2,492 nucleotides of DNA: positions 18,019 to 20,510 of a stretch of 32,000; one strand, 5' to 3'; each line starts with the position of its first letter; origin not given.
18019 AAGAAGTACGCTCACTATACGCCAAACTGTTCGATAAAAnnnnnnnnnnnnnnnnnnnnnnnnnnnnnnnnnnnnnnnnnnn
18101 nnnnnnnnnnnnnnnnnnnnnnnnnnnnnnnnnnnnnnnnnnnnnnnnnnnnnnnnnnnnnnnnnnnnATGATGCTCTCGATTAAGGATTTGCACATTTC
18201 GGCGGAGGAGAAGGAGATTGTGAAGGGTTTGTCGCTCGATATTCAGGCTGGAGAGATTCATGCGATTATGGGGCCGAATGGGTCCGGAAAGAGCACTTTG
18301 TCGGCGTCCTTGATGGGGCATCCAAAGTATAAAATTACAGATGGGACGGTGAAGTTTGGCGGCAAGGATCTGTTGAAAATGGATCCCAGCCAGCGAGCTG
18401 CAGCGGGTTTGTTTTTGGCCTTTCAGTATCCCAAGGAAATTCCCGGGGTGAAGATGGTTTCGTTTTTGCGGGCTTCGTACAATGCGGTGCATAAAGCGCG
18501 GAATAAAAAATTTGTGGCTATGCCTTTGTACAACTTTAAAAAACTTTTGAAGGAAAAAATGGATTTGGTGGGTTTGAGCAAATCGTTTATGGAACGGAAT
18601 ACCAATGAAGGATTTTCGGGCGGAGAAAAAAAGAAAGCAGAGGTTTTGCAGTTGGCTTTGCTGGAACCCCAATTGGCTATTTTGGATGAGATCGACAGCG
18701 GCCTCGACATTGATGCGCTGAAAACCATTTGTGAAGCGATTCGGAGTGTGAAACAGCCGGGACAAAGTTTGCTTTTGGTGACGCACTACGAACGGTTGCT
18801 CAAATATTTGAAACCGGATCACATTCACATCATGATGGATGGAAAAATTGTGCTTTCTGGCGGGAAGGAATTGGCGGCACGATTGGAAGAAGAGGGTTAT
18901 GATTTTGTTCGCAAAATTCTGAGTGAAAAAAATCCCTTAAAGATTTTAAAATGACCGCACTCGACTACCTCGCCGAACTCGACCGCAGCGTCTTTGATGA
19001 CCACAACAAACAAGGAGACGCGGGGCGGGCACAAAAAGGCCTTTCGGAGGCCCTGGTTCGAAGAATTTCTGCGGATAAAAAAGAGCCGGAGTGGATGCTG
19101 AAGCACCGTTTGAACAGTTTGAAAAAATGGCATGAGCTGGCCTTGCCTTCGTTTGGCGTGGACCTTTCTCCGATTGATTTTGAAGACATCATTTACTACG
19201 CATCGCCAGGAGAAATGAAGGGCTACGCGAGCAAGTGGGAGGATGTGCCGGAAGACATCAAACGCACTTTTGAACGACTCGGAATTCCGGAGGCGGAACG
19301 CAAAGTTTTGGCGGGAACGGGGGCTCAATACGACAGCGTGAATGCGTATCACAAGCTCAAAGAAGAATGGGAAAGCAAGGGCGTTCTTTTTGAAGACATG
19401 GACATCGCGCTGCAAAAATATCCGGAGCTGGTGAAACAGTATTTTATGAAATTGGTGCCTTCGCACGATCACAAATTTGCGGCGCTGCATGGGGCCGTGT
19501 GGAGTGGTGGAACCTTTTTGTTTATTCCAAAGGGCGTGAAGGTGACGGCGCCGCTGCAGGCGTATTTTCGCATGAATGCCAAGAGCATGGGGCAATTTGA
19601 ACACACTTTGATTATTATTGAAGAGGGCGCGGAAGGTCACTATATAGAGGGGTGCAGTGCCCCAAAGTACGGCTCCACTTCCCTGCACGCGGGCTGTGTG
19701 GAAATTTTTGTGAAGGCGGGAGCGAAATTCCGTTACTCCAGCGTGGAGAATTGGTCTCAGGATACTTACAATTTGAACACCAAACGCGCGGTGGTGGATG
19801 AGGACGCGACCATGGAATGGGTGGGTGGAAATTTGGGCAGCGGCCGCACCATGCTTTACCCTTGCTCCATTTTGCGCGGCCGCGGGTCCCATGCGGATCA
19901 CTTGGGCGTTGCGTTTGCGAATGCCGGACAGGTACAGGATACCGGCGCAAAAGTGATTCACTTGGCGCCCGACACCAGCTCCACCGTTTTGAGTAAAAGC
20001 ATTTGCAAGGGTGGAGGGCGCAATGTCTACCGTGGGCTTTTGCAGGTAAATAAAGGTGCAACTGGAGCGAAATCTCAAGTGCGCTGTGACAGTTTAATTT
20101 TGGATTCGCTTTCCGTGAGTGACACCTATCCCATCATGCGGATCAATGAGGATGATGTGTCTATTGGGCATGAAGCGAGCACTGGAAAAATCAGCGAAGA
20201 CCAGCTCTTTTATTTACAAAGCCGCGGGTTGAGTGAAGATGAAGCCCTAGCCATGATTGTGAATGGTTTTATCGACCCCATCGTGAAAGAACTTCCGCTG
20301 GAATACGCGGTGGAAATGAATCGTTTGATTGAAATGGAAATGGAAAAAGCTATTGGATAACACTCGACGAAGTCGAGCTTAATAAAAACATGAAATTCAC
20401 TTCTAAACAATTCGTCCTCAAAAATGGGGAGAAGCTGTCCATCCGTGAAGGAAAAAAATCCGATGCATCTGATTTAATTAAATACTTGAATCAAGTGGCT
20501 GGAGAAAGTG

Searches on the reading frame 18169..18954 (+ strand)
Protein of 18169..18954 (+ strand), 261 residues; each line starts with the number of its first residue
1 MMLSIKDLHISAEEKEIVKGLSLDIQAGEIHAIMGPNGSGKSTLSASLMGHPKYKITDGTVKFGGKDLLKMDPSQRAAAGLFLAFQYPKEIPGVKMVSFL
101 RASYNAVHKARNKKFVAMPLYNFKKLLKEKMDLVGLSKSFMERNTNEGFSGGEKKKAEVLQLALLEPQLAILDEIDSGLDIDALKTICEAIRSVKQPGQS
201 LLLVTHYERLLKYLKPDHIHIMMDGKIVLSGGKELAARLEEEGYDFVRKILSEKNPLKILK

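Call 14: search_protein_families(library=ncbifam, proteins=[window:18169-18954:+], max_evalue=0.001)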
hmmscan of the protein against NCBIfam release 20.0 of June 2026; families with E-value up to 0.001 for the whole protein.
window:18169-18954:+ (261 aa): 183 families (the best 25 are shown)
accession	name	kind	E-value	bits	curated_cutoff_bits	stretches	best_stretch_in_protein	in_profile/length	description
TIGR01978.1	sufC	equivalog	4.6e-104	347.1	212.8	1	3-246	1-242/243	Fe-S cluster assembly ATPase SufC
NF007134.0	PRK09580.1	equivalog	3.2e-93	311.7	400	1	2-247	1-244/248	Fe-S cluster assembly ATPase SufC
TIGR03411.1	urea_trans_UrtD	equivalog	2.7e-25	89.4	304.1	1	1-231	1-224/242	urea ABC transporter ATP-binding protein UrtD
TIGR04521.1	ECF_ATPase_2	equivalog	5.3e-24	84.8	330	1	13-233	16-229/279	energy-coupling factor transporter ATPase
TIGR02769.1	nickel_nikE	equivalog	1.1e-23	84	332.55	1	11-229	20-231/265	nickel import ATP-binding protein NikE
TIGR03410.1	urea_trans_UrtE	equivalog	1.8e-23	83.2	285.8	1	3-234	1-217/230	urea ABC transporter ATP-binding subunit UrtE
TIGR04406.1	LPS_export_lptB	equivalog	5.8e-22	78.2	240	1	3-233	2-219/239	LPS export ABC transporter ATP-binding protein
TIGR04520.1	ECF_ATPase_1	equivalog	6.5e-22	78.2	315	1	12-232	12-219/269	energy-coupling factor transporter ATPase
TIGR03375.1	type_I_sec_LssB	subfamily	8e-22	77.3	693.1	1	12-234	477-686/696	type I secretion system permease/ATPase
NF010068.0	PRK13548.1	equivalog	9.5e-22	77.3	261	1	1-233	4-227/261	heme ABC transporter ATP-binding protein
TIGR01188.1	drrA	subfamily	1.5e-21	77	312.45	1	16-248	7-224/302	daunorubicin resistance ABC transporter, ATP-binding protein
TIGR03864.1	PQQ_ABC_ATP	hypoth_equivalog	3e-21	76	302.25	1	3-233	2-216/236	ABC transporter, ATP-binding subunit, PQQ-dependent alcohol dehydrogenase system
TIGR01842.1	type_I_sec_PrtD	subfamily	3.8e-20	71.9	510.15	2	11-74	327-388/544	type I secretion system permease/ATPase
NF000355.4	ribo_prot_ABC_F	equivalog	9.9e-20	70.8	380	1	1-227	1-192/499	ribosomal protection-like ABC-F family protein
TIGR01166.1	cbiO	subfamily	2.4e-19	69.5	211.8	2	13-68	3-56/190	cobalt ABC transporter, ATP-binding protein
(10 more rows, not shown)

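Call 15: find_encoding_contigs(protein=window:18169-18954:+, flank=10000, max_places=10)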
Protein window:18169-18954:+ (261 aa): 1 contig read that carries it; 1 place shown.
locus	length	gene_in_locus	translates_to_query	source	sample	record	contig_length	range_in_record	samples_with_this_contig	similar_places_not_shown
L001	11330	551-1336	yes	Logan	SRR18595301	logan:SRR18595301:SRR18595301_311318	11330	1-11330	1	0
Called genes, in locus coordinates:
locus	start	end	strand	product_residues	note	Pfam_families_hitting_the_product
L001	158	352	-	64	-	-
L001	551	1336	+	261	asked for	PF02463:SMC_N (faint), PF00005:ABC_tran, PF13304:AAA_21 (faint)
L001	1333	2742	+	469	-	PF19295:SufBD_N, PF01458:SUFBD_core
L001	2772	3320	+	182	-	PF13302:Acetyltransf_3, PF13420:Acetyltransf_4, PF00583:Acetyltransf_1, PF13673:Acetyltransf_10, PF13508:Acetyltransf_7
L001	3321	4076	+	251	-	PF01458:SUFBD_core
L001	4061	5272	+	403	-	PF00155:Aminotran_1_2, PF00266:Aminotran_5, PF01041:DegT_DnrJ_EryC1 (weak), PF01053:Cys_Met_Meta_PP (weak)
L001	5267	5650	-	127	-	PF01850:PIN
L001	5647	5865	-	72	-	-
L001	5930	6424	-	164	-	PF00710:Asparaginase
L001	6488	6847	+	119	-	PF01592:NifU_N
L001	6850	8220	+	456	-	PF17125:Methyltr_RsmF_N, PF22458:RsmF-B_ferredox (weak), PF01189:Methyltr_RsmB-F, PF13847:Methyltransf_31 (faint)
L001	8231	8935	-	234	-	PF22935:RM44_endonuclase, PF14622:Ribonucleas_3_3, PF00636:Ribonuclease_3, PF00035:dsrm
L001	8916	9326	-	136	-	PF01029:NusB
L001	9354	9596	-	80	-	PF01783:Ribosomal_L32p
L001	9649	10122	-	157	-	PF02620:YceD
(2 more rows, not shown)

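Call 86: find_homologous_proteins(query=window:18169-18954:+, max_evalue=1e-100)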
Query window:18169-18954:+ (261 aa): 43 proteins with E <= 1e-100 among 8000 candidates.
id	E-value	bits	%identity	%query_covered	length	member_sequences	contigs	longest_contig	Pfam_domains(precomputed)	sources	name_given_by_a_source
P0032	1.9e-163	560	100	100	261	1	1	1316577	PF00005.34,PF02463.26,PF13304.13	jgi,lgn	jgi:Fe-S cluster assembly ATP-binding protein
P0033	3.3e-139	480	56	92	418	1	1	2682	PF00005.34,PF02463.26,PF13304.13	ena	-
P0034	9.5e-139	479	84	100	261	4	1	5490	PF00005.34,PF02463.26,PF13304.13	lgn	-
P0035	2.3e-137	474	82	100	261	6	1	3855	PF00005.34,PF02463.26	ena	-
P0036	7.1e-136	470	82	100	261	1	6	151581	PF00005.34,PF02463.26,PF13304.13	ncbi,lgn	-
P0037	1.1e-135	469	81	100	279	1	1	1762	PF00005.34,PF02463.26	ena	-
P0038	1.6e-135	468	81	100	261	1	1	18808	PF00005.34,PF02463.26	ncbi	-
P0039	3.4e-134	464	82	100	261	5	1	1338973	PF00005.34,PF02463.26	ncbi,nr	ncbi:Fe-S cluster assembly ATPase SufC [Candidatus Peregrinibacteria bacterium]|nr:MAG: Fe-S cluster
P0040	1.4e-133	462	81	100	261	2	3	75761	PF00005.34,PF02463.26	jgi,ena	jgi:Fe-S cluster assembly ATP-binding protein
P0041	4.1e-129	447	78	100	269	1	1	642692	PF00005.34,PF02463.26,PF13304.13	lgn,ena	-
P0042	5.8e-128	444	78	100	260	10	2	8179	PF00005.34,PF02463.26,PF13304.13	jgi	-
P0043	8.5e-128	443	77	100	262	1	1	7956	PF00005.34,PF02463.26,PF13304.13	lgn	-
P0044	1.7e-126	439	75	100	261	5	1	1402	PF00005.34,PF02463.26,PF13304.13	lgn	-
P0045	1.3e-125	436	76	99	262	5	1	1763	PF00005.34,PF02463.26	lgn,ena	-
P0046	4.1e-123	428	75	100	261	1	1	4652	PF00005.34,PF02463.26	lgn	-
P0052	1.2e-109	384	69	95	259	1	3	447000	PF00005.34,PF02463.26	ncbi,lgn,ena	-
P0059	2.9e-105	369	65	95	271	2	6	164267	PF00005.34,PF02463.26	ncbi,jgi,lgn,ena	jgi:Fe-S cluster assembly ATP-binding protein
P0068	6.7e-103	362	63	95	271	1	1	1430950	PF00005.34,PF02463.26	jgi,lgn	jgi:Fe-S cluster assembly ATP-binding protein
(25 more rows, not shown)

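Call 87: find_encoding_contigs(protein=P0039, flank=10000, max_places=2)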
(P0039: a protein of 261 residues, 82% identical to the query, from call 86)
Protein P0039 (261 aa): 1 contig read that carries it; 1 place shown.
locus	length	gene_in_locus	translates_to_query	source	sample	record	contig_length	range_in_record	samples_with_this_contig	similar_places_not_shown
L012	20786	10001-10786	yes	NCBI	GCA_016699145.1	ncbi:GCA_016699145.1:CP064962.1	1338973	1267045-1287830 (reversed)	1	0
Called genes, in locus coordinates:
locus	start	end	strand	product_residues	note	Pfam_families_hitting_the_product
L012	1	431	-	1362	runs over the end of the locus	-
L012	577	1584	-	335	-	-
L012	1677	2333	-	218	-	PF01555:N6_N4_Mtase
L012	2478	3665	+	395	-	-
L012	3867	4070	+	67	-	-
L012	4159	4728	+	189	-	-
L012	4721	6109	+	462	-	PF18144:SMODS (weak), PF18134:AGS_C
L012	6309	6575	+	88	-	-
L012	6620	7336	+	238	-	-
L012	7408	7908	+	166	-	-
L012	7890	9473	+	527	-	PF00239:Resolvase, PF07508:Recombinase (weak), PF13408:Zn_ribbon_recom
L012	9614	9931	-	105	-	-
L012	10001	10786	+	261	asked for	PF00005:ABC_tran, PF02463:SMC_N (weak)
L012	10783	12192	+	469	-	PF19295:SufBD_N, PF01458:SUFBD_core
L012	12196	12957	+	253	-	PF01458:SUFBD_core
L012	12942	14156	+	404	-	PF00155:Aminotran_1_2 (weak), PF00266:Aminotran_5, PF01041:DegT_DnrJ_EryC1 (weak), PF01053:Cys_Met_Meta_PP (weak)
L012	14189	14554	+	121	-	PF01592:NifU_N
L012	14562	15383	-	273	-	PF04294:VanW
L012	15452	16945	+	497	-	PF17125:Methyltr_RsmF_N, PF01189:Methyltr_RsmB-F, PF13847:Methyltransf_31 (weak)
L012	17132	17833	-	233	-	PF22935:RM44_endonuclase (weak), PF14622:Ribonucleas_3_3, PF00636:Ribonuclease_3, PF00035:dsrm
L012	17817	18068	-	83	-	PF01029:NusB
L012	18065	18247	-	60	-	-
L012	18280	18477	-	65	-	-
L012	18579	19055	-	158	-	-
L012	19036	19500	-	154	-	PF01027:Bax1-I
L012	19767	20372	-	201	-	-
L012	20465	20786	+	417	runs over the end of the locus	PF06723:MreB_Mbl (faint), PF11104:PilM_2 (weak), PF14450:FtsA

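Call 88: find_encoding_contigs(protein=P0041, flank=10000, max_places=2)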
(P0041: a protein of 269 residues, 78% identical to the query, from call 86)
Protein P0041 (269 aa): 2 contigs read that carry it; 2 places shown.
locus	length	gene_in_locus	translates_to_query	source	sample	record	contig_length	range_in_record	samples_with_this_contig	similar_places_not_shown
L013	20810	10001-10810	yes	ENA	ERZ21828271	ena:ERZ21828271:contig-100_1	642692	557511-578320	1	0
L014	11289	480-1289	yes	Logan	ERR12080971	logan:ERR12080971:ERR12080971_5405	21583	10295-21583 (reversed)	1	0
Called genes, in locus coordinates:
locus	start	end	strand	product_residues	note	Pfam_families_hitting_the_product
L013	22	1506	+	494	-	PF13522:GATase_6, PF13537:GATase_7, PF00156:Pribosyltran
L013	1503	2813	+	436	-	PF02844:GARS_N, PF01071:GARS_A, PF02843:GARS_C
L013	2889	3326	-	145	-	PF12732:YtxH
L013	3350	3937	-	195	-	PF02545:Maf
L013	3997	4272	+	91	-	PF01649:Ribosomal_S20p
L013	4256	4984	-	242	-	-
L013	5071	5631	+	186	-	-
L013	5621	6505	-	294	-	-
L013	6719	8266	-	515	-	-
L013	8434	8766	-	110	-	-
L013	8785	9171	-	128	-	-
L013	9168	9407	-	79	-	-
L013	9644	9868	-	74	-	-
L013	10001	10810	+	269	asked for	PF02463:SMC_N (faint), PF00005:ABC_tran, PF13304:AAA_21 (faint)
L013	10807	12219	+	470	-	PF19295:SufBD_N, PF01458:SUFBD_core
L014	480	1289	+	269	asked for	PF02463:SMC_N (faint), PF00005:ABC_tran, PF13304:AAA_21 (faint)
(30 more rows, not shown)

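Call 96: find_encoding_contigs(protein=P0040, flank=10000, max_places=2)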
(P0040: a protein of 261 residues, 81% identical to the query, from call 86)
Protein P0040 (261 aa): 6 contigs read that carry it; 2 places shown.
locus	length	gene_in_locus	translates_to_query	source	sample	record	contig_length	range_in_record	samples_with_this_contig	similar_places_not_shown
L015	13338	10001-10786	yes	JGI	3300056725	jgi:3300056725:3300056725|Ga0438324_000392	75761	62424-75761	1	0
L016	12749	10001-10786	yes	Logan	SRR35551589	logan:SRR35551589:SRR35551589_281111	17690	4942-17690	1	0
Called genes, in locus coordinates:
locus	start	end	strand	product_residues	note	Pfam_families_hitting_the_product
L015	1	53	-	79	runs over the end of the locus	-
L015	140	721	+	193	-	PF02223:Thymidylate_kin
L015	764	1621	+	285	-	PF00763:THF_DHG_CYH, PF02882:THF_DHG_CYH_C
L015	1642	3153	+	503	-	PF13522:GATase_6, PF13537:GATase_7, PF00156:Pribosyltran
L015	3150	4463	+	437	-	PF02844:GARS_N, PF01071:GARS_A, PF02843:GARS_C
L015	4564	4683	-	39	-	-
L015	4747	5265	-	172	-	PF07566:DUF1543 (weak)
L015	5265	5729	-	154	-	PF12732:YtxH (weak)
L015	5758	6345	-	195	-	PF02545:Maf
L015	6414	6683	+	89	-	PF01649:Ribosomal_S20p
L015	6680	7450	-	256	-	-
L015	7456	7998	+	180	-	-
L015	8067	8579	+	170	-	-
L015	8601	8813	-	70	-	PF02661:Fic (weak)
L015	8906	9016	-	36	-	-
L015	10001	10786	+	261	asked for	PF00005:ABC_tran, PF02463:SMC_N (weak)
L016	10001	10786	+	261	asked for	PF00005:ABC_tran, PF02463:SMC_N (weak)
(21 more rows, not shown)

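Call 97: find_encoding_contigs(protein=P0052, flank=10000, max_places=1)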
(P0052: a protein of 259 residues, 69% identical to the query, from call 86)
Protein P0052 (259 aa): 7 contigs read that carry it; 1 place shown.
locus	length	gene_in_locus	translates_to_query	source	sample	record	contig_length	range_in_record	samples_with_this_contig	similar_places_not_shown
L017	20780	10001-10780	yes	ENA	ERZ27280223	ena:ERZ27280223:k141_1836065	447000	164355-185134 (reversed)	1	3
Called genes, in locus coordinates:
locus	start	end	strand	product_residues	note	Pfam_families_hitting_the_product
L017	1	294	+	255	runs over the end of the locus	PF01978:TrmB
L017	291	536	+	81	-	PF01541:GIY-YIG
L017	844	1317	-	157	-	PF12732:YtxH (weak)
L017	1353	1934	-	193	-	PF02545:Maf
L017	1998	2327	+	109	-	PF01649:Ribosomal_S20p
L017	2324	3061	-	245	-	-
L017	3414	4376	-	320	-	PF01300:Sua5_yciO_yrdC, PF03481:Sua5_C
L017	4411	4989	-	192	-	-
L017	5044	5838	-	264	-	-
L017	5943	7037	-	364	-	-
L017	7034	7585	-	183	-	-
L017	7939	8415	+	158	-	-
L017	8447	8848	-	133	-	-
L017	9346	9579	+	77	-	-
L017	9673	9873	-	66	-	-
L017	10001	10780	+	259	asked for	PF00005:ABC_tran, PF02463:SMC_N (faint)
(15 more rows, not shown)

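Call 102: search_protein_families(library=pfam, proteins=[L012:7890-9473:+, L012:2478-3665:+, L012:577-1584:-, L012:4159-4728:+, L012:6620-7336:+, L012:7408-7908:+], max_evalue=0.001)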
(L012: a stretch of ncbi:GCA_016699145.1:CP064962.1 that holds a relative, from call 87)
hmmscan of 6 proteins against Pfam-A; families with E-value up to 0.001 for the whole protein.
L012:7890-9473:+ (527 aa): 3 families
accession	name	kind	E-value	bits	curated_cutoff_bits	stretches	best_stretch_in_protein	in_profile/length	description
PF00239.26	Resolvase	-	6.3e-22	78.7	23.3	1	15-159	3-141/145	Resolvase, N terminal domain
PF13408.12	Zn_ribbon_recom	-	1.7e-08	35.1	25.3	1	302-355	1-52/58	Recombinase zinc beta ribbon domain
PF07508.19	Recombinase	-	2.4e-06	28.2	21.1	1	195-287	5-97/102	Recombinase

L012:2478-3665:+ (395 aa): 0 families

L012:577-1584:- (335 aa): 0 families

L012:4159-4728:+ (189 aa): 0 families

L012:6620-7336:+ (238 aa): 0 families

L012:7408-7908:+ (166 aa): 0 families

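Call 103: search_solved_structures(query=L012:7890-9473:+, max_evalue=0.001)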
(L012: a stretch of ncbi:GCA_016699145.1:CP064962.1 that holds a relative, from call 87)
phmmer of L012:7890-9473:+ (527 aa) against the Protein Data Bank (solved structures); distinct sequences matched with E-value up to 0.001: 1.
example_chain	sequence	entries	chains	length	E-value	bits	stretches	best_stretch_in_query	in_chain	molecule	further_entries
3bvp_A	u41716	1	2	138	0.00053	22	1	10-117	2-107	TP901-1 Integrase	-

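Call 104: find_encoding_contigs(protein=P0038, flank=10000, max_places=1)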
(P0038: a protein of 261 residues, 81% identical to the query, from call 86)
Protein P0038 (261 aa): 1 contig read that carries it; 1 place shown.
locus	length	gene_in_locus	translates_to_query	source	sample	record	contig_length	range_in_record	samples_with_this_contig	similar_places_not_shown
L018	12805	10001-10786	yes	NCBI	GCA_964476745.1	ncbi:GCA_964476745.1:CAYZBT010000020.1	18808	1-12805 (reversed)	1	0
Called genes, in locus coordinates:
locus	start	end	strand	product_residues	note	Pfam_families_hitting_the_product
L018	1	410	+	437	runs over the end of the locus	PF02844:GARS_N, PF01071:GARS_A, PF02843:GARS_C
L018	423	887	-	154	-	PF12732:YtxH (faint)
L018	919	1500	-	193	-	PF02545:Maf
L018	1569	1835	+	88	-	PF01649:Ribosomal_S20p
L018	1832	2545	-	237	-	-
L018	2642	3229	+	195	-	-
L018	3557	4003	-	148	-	-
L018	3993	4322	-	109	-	-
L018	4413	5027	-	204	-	-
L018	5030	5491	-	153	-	-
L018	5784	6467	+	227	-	PF01177:Asp_Glu_race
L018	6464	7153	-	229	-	-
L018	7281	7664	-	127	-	-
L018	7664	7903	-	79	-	-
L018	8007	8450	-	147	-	-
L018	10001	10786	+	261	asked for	PF02463:SMC_N (faint), PF00005:ABC_tran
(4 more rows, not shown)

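Call 105: find_encoding_contigs(protein=P0068, flank=10000, max_places=1)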
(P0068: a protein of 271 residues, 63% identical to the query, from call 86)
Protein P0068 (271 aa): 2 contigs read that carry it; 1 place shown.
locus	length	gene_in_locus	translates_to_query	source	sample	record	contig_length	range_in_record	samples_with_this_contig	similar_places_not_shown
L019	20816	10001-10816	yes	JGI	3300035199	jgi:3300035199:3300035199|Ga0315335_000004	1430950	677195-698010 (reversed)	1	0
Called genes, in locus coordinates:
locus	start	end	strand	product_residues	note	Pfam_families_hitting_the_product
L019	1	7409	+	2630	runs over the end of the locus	-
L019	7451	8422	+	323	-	PF14257:DUF4349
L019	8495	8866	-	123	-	-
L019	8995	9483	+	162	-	-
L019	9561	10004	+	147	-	PF02082:Rrf2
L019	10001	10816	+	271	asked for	PF02463:SMC_N (faint), PF00005:ABC_tran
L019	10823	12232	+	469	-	PF19295:SufBD_N, PF01458:SUFBD_core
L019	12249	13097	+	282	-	PF01458:SUFBD_core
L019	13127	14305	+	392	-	PF00266:Aminotran_5, PF01053:Cys_Met_Meta_PP, PF00155:Aminotran_1_2, PF01041:DegT_DnrJ_EryC1 (weak), PF01212:Beta_elim_lyase (faint)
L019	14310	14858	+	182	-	-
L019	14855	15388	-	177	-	PF01161:PBP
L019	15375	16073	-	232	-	PF08713:DNA_alkylation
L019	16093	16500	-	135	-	-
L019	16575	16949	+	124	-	PF01592:NifU_N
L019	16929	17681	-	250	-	PF02535:Zip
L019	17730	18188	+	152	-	PF01475:FUR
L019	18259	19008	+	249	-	PF01978:TrmB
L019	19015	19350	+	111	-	-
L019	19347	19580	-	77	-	-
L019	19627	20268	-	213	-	PF00730:HhH-GPD, PF00633:HHH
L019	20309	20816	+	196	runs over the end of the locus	PF01914:MarC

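Call 106: find_encoding_contigs(protein=P0059, flank=10000, max_places=1)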
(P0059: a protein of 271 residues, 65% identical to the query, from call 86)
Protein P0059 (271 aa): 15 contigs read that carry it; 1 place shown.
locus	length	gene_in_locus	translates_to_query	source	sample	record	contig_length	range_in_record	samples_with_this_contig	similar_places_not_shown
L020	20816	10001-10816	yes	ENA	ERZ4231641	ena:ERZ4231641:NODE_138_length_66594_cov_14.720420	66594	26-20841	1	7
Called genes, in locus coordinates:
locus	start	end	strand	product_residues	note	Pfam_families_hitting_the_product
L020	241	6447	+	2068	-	PF19077:Big_13 (faint), PF18884:TSP3_bac (weak)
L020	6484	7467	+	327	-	PF14257:DUF4349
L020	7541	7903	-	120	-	-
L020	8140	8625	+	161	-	-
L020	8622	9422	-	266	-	PF11345:DUF3147 (faint)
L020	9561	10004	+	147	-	PF02082:Rrf2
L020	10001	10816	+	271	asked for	PF00005:ABC_tran, PF02463:SMC_N (faint)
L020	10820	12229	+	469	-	PF19295:SufBD_N, PF01458:SUFBD_core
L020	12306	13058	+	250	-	PF01458:SUFBD_core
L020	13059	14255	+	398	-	PF00266:Aminotran_5, PF01053:Cys_Met_Meta_PP, PF01041:DegT_DnrJ_EryC1, PF00155:Aminotran_1_2 (weak)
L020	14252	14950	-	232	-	PF08713:DNA_alkylation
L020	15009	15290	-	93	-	PF26604:CBU_0592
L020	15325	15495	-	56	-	-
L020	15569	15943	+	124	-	PF01592:NifU_N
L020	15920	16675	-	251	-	PF02535:Zip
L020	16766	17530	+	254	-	PF01978:TrmB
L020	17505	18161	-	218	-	PF00730:HhH-GPD, PF00633:HHH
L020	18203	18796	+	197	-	PF01914:MarC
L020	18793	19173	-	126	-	-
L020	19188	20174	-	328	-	PF00395:SLH, PF03330:DPBB_1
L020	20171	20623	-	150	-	PF13083:KH_KhpA-B (weak), PF01424:R3H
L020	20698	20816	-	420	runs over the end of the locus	PF02096:60KD_IMP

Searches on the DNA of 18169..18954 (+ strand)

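Call 111: search_rna_families(source=L015, start=9150, end=9700, threshold=evalue, max_evalue=0.01)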
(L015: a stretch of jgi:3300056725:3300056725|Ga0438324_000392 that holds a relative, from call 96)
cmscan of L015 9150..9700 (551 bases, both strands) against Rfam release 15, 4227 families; matches with E-value up to 0.01: 1.
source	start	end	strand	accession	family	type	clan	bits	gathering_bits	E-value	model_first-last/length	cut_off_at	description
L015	9320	9508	-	RF00028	Intron_gpI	Intron;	-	65.1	50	2.7e-16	1-253/253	no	Group I catalytic intron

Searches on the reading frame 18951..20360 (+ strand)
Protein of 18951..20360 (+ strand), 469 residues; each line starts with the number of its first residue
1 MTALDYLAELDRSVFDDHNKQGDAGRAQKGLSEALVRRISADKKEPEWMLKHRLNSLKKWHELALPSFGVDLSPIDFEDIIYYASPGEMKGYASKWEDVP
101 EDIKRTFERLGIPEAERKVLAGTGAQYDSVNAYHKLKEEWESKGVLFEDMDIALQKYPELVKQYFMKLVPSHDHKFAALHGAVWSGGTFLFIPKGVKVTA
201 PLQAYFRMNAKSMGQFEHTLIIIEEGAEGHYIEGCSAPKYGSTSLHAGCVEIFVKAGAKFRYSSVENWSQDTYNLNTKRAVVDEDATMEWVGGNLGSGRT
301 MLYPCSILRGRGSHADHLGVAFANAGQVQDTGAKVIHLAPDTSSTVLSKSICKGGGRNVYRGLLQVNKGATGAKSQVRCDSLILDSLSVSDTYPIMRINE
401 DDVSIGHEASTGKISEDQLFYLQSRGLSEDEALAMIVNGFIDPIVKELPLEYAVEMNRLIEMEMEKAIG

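Call 14: search_protein_families(library=ncbifam, proteins=[window:18951-20360:+], max_evalue=0.001)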
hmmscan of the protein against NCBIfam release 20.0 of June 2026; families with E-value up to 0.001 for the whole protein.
window:18951-20360:+ (469 aa): 5 families
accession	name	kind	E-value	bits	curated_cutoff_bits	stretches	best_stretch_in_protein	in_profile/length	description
TIGR01980.1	sufB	equivalog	5.3e-205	681.2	346.4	1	15-460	5-448/448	Fe-S cluster assembly protein SufB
NF008773.0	PRK11814.1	equivalog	4.1e-133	444.5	717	1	25-469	30-484/484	Fe-S cluster assembly protein SufB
NF052511.1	SUF_like_SmsB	exception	8.1e-80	269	650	1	33-464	14-441/445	SUF-like minimal system protein SmsB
TIGR01981.1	sufD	equivalog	4e-63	213.3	222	1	183-451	3-269/275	Fe-S cluster assembly protein SufD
NF008194.0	PRK10948.1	equivalog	8.8e-21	74.2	489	1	222-447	176-400/423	Fe-S cluster assembly protein SufD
